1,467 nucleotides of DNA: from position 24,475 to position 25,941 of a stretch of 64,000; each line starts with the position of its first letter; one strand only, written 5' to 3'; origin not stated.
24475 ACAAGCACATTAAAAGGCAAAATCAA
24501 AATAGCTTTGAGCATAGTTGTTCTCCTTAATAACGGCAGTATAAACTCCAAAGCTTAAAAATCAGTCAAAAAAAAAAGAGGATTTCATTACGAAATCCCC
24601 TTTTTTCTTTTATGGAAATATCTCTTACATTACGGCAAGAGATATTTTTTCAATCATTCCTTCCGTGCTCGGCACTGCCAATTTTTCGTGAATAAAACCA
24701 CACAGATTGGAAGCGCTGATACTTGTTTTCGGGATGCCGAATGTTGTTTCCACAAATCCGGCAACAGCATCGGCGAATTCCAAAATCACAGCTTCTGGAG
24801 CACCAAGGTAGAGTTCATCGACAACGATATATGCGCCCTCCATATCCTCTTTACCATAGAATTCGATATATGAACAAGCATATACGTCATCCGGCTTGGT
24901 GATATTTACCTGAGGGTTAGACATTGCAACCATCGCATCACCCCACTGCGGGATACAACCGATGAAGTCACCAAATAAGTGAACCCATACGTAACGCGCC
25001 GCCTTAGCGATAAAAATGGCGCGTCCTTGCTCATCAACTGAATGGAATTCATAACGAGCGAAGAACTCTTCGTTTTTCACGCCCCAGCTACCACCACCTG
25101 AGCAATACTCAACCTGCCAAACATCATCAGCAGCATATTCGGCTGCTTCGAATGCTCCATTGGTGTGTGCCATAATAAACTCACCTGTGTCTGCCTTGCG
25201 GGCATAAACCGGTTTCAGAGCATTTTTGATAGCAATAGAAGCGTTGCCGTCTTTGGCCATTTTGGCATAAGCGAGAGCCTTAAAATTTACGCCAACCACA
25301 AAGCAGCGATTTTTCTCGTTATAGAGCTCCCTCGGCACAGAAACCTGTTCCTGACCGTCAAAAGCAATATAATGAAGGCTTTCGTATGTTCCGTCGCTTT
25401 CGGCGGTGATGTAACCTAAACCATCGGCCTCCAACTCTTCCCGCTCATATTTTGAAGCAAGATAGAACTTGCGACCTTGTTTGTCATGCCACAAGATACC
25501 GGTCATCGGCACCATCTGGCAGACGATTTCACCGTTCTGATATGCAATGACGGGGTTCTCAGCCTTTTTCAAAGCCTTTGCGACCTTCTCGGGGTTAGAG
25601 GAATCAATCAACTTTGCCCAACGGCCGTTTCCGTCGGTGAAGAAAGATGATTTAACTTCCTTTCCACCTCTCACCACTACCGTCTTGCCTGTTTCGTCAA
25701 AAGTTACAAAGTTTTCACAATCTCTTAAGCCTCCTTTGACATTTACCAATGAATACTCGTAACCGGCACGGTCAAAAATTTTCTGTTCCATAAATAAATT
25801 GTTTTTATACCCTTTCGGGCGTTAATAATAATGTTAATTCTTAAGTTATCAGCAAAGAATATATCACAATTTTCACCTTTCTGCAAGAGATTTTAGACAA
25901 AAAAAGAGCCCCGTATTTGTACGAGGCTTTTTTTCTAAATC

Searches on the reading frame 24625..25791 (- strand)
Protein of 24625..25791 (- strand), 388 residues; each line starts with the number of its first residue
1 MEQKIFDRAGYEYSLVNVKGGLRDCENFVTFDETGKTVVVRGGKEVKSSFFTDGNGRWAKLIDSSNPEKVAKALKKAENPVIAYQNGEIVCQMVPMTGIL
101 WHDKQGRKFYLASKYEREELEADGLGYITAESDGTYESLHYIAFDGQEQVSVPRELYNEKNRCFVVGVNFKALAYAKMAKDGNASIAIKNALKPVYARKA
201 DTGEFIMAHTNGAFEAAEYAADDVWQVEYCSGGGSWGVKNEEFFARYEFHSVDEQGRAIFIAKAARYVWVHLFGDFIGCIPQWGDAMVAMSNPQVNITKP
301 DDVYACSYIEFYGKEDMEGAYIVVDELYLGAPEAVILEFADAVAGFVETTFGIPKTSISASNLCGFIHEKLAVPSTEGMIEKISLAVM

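Call 5: search_protein_families(library=pfam, proteins=[window:24625-25791:-], max_evalue=1)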
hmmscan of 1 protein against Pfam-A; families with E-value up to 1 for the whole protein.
window:24625-25791:- (388 aa): 0 families

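Call 6: search_protein_families(library=ncbifam, proteins=[window:24625-25791:-], max_evalue=1)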
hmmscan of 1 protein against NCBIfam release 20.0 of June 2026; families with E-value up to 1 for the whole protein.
window:24625-25791:- (388 aa): 0 families

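Call 7: search_solved_structures(query=window:24625-25791:-, max_evalue=10)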
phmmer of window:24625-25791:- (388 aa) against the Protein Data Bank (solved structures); distinct sequences matched with E-value up to 10: 0.

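Call 8: find_homologous_proteins(query=window:24625-25791:-, max_evalue=0.001)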
Query window:24625-25791:- (388 aa): 38 proteins with E <= 0.001 among 3154 candidates.
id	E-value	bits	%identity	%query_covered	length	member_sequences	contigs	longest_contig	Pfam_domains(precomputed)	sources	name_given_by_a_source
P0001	1.9e-262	888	100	100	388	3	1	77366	-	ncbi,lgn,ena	-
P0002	2.7e-241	818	91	100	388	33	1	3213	-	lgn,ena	-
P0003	1.3e-232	790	89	99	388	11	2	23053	-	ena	-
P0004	1.3e-204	698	78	99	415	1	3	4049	-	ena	-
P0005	1.3e-189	648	73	99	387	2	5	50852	-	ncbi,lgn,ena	-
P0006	1.0e-172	593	67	100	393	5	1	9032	-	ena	-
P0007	5.5e-172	590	68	100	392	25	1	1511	-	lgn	-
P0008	6.1e-171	587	67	100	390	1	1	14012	-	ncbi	-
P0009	2.9e-170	585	67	100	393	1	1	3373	-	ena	-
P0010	3.1e-167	575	65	99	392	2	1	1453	-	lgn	-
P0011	9.2e-167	573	66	98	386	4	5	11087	-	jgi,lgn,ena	jgi:hypothetical protein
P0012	1.7e-166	572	67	96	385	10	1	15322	-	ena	-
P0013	1.2e-164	566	65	100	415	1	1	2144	-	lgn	-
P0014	5.4e-164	564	65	98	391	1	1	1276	-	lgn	-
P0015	5.0e-162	557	65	100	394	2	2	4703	-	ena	-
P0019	1.6e-155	536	62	99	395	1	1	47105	-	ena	-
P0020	5.5e-154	531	63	98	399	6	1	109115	-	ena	-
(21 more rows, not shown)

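Call 9: search_protein_families(library=phrogs, proteins=[window:24625-25791:-], max_evalue=1)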
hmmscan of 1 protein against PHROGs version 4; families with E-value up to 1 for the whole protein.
window:24625-25791:- (388 aa): 0 families

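Call 10: search_protein_families(library=padloc, proteins=[window:24625-25791:-], max_evalue=1)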
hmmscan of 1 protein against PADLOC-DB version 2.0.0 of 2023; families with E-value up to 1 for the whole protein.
window:24625-25791:- (388 aa): 0 families

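Call 14: find_related_loci(query=A1, collection=genome_contigs, flank=8000)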
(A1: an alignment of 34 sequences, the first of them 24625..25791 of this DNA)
Query A1 (388 aa) in genome_contigs; peptide patterns used: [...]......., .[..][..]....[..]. (x = any residue, [..] = any of these).
39 stretches matched a pattern; 17 encode a relative of the query (tblastn E <= 1e-3); 17 distinct loci.
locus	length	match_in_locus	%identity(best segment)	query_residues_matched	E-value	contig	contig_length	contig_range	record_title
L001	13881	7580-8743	91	1-388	0e+0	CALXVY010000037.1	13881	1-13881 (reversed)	MAG: uncultured Alphaproteobacteria bacterium isolate BRZ_KI__bin16 genome assembly, contig: BRZ_KI__NODE_5525_length_13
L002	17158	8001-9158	92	3-388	0e+0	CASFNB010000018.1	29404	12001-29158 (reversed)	uncultured proteobacterium isolate A1_L3_371371_idba_bin.16 genome assembly, contig: A1_L3_371371_idba_bin.16.fa_scaffol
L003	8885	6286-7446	89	1-388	0e+0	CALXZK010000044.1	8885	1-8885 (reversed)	MAG: uncultured Alphaproteobacteria bacterium isolate BRZ_QR__bin60 genome assembly, contig: BRZ_QR__NODE_10273_length_8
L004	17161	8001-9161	89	1-388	0e+0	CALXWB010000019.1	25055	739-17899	MAG: uncultured Alphaproteobacteria bacterium isolate BRZ_AT__bin33 genome assembly, contig: BRZ_AT__NODE_1930_length_25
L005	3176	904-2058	73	4-386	0e+0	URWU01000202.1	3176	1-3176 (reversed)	uncultured Alphaproteobacteria bacterium isolate UMGS1426 genome assembly, contig: NODE_3496_length_3176_cov_4.055111, w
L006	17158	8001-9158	91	3-388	0e+0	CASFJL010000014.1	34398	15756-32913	uncultured proteobacterium isolate B15_L3_338338_idba_bin.30 genome assembly, contig: B15_L3_338338_idba_bin.30.fa_scaff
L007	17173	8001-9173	69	1-387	0e+0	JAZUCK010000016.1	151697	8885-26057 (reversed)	MAG: Alphaproteobacteria bacterium isolate T1900045314_YK20190003.MAGScoT_cleanbin_000006 SGB_6269_k141_2204697, whole g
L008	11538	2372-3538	67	1-387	1e-176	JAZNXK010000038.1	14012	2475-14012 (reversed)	MAG: Alphaproteobacteria bacterium isolate T1900044779_TS20190245.MAGScoT_cleanbin_000006 SGB_2539_k141_743407, whole ge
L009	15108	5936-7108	67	1-387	1e-174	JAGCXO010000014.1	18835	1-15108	MAG: Alphaproteobacteria bacterium isolate RGIG10214 Yak_Rumen-5__c957901, whole genome shotgun sequence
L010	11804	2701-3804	67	4-374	2e-173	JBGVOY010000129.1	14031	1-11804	MAG: Alphaproteobacteria bacterium isolate fecal_MAG_20 fecal_MAG_20_contig_0129, whole genome shotgun sequence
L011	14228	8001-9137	65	1-375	4e-163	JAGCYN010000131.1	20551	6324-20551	MAG: Alphaproteobacteria bacterium isolate RGIG10239 Yak_Rumen-5__c2268475, whole genome shotgun sequence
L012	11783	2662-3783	62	5-374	4e-155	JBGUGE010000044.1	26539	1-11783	MAG: Alphaproteobacteria bacterium isolate ruminal_MAG_381 ruminal_MAG_381_contig_0044, whole genome shotgun sequence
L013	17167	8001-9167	57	5-387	8e-147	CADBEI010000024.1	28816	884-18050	MAG: uncultured proteobacterium isolate RUG13901 genome assembly, contig: RUG13901_asm_24, whole genome shotgun sequence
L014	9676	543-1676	60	5-377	2e-145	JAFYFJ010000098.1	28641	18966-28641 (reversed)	MAG: Alphaproteobacteria bacterium isolate RGIG7040 Sheep_Rumen.Co__c3703322, whole genome shotgun sequence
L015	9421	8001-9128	61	4-375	8e-155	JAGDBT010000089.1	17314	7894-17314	MAG: Alphaproteobacteria bacterium isolate RGIG10323 Yak_Rumen.Co__c3634264, whole genome shotgun sequence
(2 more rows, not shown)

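Call 18: predict_structure(alignment_id=A1)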
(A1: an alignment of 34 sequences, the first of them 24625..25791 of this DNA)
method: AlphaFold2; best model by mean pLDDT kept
length: 388 residues; sequences in the alignment: 34
mean_pLDDT: 82.0   pTM: 0.73
mean pLDDT of the five models: 82.0, 80.9, 78.4, 77.5, 75.6
residues with pLDDT >= 90: 147; 70-90: 161; 50-70: 70; < 50: 10
segments of 3 or more residues with pLDDT < 50: 346-348, 350-352
pLDDT, mean of each block of 10 residues (from residue 1): 84 84 81 91 92 92 88 82 91 88 95 88 95 92 95 94 94 92 83 86 80 74 88 84 89 91 85 90 86 84 68 58 78 57 51 55 63 60 64
secondary structure, 60 per line:
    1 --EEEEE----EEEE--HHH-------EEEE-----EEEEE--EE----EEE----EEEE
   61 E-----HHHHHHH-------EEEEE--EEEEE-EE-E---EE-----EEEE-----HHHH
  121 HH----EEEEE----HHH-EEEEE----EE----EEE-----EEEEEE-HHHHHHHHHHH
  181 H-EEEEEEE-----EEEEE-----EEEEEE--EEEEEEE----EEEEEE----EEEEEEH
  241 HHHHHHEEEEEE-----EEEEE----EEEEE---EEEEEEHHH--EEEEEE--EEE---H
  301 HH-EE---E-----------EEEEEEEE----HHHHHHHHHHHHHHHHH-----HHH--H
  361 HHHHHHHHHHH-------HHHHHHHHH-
elements in order: E3-7 E12-15 E28-31 E37-41 E50-52 E57-61 H67-73 E81-85 E88-92 E108-111 H117-122 E127-131 E140-144 E155-157 E163-168 H170-181 E183-189 E195-199 E205-210 E213-219 E224-229 E234-239 H240-246 E247-252 E258-262 E267-271 E275-280 E286-291 E294-296 E321-328 H333-349 H360-371 H379-387

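Call 21: fold_search(model_id=the predicted structure, library=pdb)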
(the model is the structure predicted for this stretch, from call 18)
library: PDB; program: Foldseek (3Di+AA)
matches with E <= 10: 1737; with E <= 0.001: 0
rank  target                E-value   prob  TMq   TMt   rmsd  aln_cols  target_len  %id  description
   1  8vbk_H                1.1e-01  0.10  0.08  0.11  14.5       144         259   10  Structure of bovine anti-HIV Fab ElsE5 (released 2024-09-04)
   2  9dsg_H                1.6e-01  0.08  0.08  0.12  18.9       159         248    9  Crystal structure of the SARS-CoV-2 RBD in complex with the cow antibody P2 (released 2026-04-08)
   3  8tp9_D                1.7e-01  0.12  0.09  0.18  13.0       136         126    8  H2 hemagglutinin (A/Singapore/1/1957) in complex with medial-junction-targeting Fab 2-2-1G06 (released 2023-10-11)
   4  9pzv_H                2.0e-01  0.08  0.08  0.15  12.9       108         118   10  Native GluN1/GluN2A in complex with 5F11 and 3D2 Fabs, local ATD dimer (released 2025-12-17)
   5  6qn8_E                2.1e-01  0.08  0.09  0.13  15.6       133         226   10  Structure of bovine anti-RSV Fab B13 (released 2019-05-29)
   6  9os5_G                2.1e-01  0.06  0.08  0.17  18.5       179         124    9  Human antibody Fab MPV498 bound to hMPV B2 post-fusion F (released 2025-09-03)
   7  6e8v_E                2.2e-01  0.08  0.08  0.11  16.3       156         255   10  The crystal structure of bovine ultralong antibody BOV-1 (released 2019-09-04)
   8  6u50                  2.3e-01  0.05  0.07  0.19  14.0       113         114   12  Anti-Sudan ebolavirus Nucleoprotein Single Domain Antibody Sudan B (SB) (released 2019-11-06)
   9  7ben_A                2.4e-01  0.07  0.08  0.12  19.2       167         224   12  Crystal structure of the receptor binding domain of SARS-CoV-2 Spike glycoprotein in a ternary complex with COVOX-253  (released 2021-03-03)
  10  8gv5_C                2.6e-01  0.05  0.07  0.15  18.1       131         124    9  Crystal structure of PN-SIA28 in complex with influenza hemagglutinin A/swine/Guangdong/104/2013 (H1N1) (released 2022-12-21)
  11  8ecq_H                2.7e-01  0.13  0.08  0.10  12.7        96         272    8  Bovine Fab 2G3 (released 2023-09-20)
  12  7x2g_H                2.7e-01  0.12  0.08  0.20  11.3        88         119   10  Cryo-EM structure of Coxsackievirus B1 empty particle in complex with nAb nAb 2E6 (CVB1-E:2E6) (released 2022-09-28)
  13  7ucg_H                2.7e-01  0.07  0.08  0.16  13.2       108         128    6  Structure of the DU422 SOSIP.664 trimer in complex with neutralizing antibody Fab fragments 10-1074 and BG24 (released 2022-08-17)
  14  9ml3_H                2.7e-01  0.06  0.09  0.15  14.1       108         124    6  B25M05 Fab bound to HPV16 L1 pentamer (released 2025-08-20)
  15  8vfv_H                2.7e-01  0.06  0.08  0.14  13.9       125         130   11  HIV Env BG505_MD39_B16 SOSIP boosting trimer in complex with B16_d77.5 mouse Fab and RM20A3 Fab (released 2024-05-15)
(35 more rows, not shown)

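Call 22: search_protein_representatives(alignment_id=A1)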
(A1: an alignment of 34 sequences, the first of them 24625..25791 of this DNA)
Query: 34 sequences, 394 profile positions. Proteins with E-value up to 0.001 (for the whole library): 14; up to 1e-10: 7; up to 1e-30: 2. The best 14 are listed.
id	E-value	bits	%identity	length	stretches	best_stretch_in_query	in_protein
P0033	1.6e-177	606.9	-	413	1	3-393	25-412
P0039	3.8e-44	167.7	-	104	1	292-394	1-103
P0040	9.2e-20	87.4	-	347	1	82-361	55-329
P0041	4.9e-19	85.0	-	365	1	5-350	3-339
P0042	1.9e-18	83.1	-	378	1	4-362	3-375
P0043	1.2e-17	80.5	-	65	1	4-63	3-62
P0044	3.0e-12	62.7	-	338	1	82-360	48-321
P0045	6.0e-08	48.5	-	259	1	148-329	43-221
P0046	6.8e-08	48.4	-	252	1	146-329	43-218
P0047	2.7e-06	43.1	-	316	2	163-252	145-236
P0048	4.5e-05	39.1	-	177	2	193-290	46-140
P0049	6.5e-05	38.5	-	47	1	3-50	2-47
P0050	1.5e-04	37.3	-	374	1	197-317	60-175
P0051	7.4e-04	35.1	-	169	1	195-316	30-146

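Call 25: search_protein_families(library=pfam, proteins=[P0040, P0041, P0042, P0044, P0045, P0046, P0047, P0048, P0050, P0051], max_evalue=0.1)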
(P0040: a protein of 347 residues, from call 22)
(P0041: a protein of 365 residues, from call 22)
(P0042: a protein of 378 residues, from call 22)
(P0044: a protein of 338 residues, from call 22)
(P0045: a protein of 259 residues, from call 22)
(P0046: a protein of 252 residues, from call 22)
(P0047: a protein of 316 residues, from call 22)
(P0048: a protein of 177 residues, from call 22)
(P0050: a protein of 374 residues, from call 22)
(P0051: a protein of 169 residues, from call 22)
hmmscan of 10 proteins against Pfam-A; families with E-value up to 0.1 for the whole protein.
P0040 (347 aa): 0 families

P0041 (365 aa): 0 families

P0042 (378 aa): 2 families
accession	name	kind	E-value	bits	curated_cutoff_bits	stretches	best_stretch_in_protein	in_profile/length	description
PF01225.30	Mur_ligase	-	0.0043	17.8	21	1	75-117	16-58/95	Mur ligase family, catalytic domain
PF00235.25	Profilin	-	0.09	13.3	25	0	163-230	53-119/127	Profilin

P0044 (338 aa): 0 families

P0045 (259 aa): 0 families

P0046 (252 aa): 1 family
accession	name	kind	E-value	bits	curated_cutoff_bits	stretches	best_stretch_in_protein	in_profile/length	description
PF05771.16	Pox_A31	-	0.039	14.4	22.4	1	128-168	11-57/113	Poxvirus A31 protein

P0047 (316 aa): 2 families
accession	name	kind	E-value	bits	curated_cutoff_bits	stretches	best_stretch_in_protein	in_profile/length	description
PF14083.11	PGDYG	-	1.7e-07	31.9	27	1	206-314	3-101/102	PGDYG protein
PF01742.23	Peptidase_M27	-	0.03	13.7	27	0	22-90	300-364/423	Clostridial neurotoxin zinc protease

P0048 (177 aa): 1 family
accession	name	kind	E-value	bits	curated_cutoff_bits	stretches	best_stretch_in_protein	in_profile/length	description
PF14083.11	PGDYG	-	9.2e-05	23.2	27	1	78-174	5-102/102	PGDYG protein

P0050 (374 aa): 2 families
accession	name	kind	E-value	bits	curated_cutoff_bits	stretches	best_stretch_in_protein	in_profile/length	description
PF14083.11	PGDYG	-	3.7e-08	34.1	27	1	85-179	3-102/102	PGDYG protein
PF12072.13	RNase_Y_N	-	0.096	12.5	32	0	284-365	115-195/201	RNase Y N-terminal region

P0051 (169 aa): 1 family
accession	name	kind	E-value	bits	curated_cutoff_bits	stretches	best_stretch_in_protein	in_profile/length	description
PF14083.11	PGDYG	-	0.00037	21.2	27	1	71-151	15-102/102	PGDYG protein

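Call 26: fold_search(model_id=the predicted structure, library=viral)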
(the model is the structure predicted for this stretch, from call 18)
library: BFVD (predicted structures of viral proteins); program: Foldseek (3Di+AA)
matches with E <= 10: 625; with E <= 0.001: 4
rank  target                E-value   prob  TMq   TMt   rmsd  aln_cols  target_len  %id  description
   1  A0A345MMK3            1.2e-08  1.00  0.32  0.67   4.9       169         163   18  (no name in the UniProt tables at hand)
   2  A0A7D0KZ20            9.8e-06  1.00  0.25  0.29   5.2       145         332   16  (no name in the UniProt tables at hand)
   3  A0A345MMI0            4.9e-05  1.00  0.18  0.58   5.8       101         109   20  (no name in the UniProt tables at hand)
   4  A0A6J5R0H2            1.1e-04  0.99  0.29  0.11  22.0       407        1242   12  Uncharacterized protein [uncultured Caudovirales phage]
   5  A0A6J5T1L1            2.9e-03  1.00  0.26  0.51   4.2       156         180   14  Uncharacterized protein [uncultured Caudovirales phage]
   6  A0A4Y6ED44            2.4e-02  0.82  0.14  0.18  18.5       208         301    9  Nucleotide pyrophosphohydrolase [Microbacterium phage MonChoix]
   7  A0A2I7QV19            3.3e-02  0.08  0.09  0.15  18.2       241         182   12  (no name in the UniProt tables at hand)
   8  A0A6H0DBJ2            1.2e-01  0.04  0.10  0.09  21.6       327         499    8  Putative tail fiber protein [Pantoea phage vB_PagM_SSEM1]
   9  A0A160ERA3            1.3e-01  0.03  0.09  0.09  24.1       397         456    8  BTB/POZ domain-containing protein [Powai lake megavirus]
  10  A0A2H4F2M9            1.4e-01  0.02  0.08  0.05  41.9       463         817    9  (no name in the UniProt tables at hand)
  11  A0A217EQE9            1.5e-01  0.08  0.10  0.11  15.7       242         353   12  Host shutoff protein [Bacillus phage vB_BsuM-Goe2]
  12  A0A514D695            1.7e-01  0.08  0.09  0.04  17.8       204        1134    7  RNA-dependent RNA polymerase (Fragment) [Picornavirales sp.]
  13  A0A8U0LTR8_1          1.9e-01  0.10  0.10  0.04  21.2       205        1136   10  (no name in the UniProt tables at hand)
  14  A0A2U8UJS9            2.0e-01  0.06  0.12  0.10  20.3       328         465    9  (no name in the UniProt tables at hand)
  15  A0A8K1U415            2.3e-01  0.09  0.11  0.07  17.8       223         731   13  Alphavirus-like MT domain-containing protein [Riboviria sp.]
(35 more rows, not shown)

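Call 28: find_encoding_contigs(protein=P0020, flank=8000, max_places=3)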
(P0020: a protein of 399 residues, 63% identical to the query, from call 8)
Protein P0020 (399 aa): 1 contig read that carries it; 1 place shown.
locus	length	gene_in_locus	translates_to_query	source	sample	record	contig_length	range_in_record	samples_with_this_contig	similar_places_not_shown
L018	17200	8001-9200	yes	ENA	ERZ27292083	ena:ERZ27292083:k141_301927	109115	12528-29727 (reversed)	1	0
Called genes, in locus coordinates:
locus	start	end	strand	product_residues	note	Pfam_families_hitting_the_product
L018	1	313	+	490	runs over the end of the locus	PF00772:DnaB, PF13481:AAA_25, PF03796:DnaB_C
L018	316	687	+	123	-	PF03692:CxxCxxCC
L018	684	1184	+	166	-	-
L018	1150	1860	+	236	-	PF01863:YgjP-like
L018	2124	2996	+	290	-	PF13306:LRR_5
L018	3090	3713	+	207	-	PF13505:OMP_b-brl, PF01617:Surface_Ag_2, PF02462:Opacity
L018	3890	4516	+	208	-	PF13505:OMP_b-brl, PF01617:Surface_Ag_2, PF02462:Opacity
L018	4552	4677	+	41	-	-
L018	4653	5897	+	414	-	PF12704:MacB_PCD, PF02687:FtsX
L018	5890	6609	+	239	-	PF13555:AAA_29 (weak), PF00005:ABC_tran, PF13304:AAA_21 (faint)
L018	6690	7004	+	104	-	PF04977:DivIC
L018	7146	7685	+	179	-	-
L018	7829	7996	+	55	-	-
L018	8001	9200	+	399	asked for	-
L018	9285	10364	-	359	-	PF00365:PFK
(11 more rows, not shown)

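Call 40: find_encoding_contigs(protein=P0019, flank=7000, max_places=2)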
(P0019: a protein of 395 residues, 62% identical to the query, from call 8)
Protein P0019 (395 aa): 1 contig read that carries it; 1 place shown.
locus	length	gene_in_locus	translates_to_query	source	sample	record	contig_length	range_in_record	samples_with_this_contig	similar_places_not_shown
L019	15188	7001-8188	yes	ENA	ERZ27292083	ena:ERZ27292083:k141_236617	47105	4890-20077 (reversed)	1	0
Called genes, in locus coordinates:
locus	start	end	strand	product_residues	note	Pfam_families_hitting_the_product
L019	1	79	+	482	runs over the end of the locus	PF19295:SufBD_N, PF01458:SUFBD_core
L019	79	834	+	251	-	PF02463:SMC_N (faint), PF00005:ABC_tran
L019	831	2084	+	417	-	PF19295:SufBD_N, PF01458:SUFBD_core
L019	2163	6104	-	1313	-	-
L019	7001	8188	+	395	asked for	-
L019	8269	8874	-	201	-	-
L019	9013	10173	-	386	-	PF00155:Aminotran_1_2 (weak), PF01041:DegT_DnrJ_EryC1, PF01212:Beta_elim_lyase (weak)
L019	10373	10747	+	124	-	-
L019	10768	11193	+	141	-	-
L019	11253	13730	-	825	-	PF00343:Phosphorylase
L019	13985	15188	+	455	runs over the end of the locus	PF02321:OEP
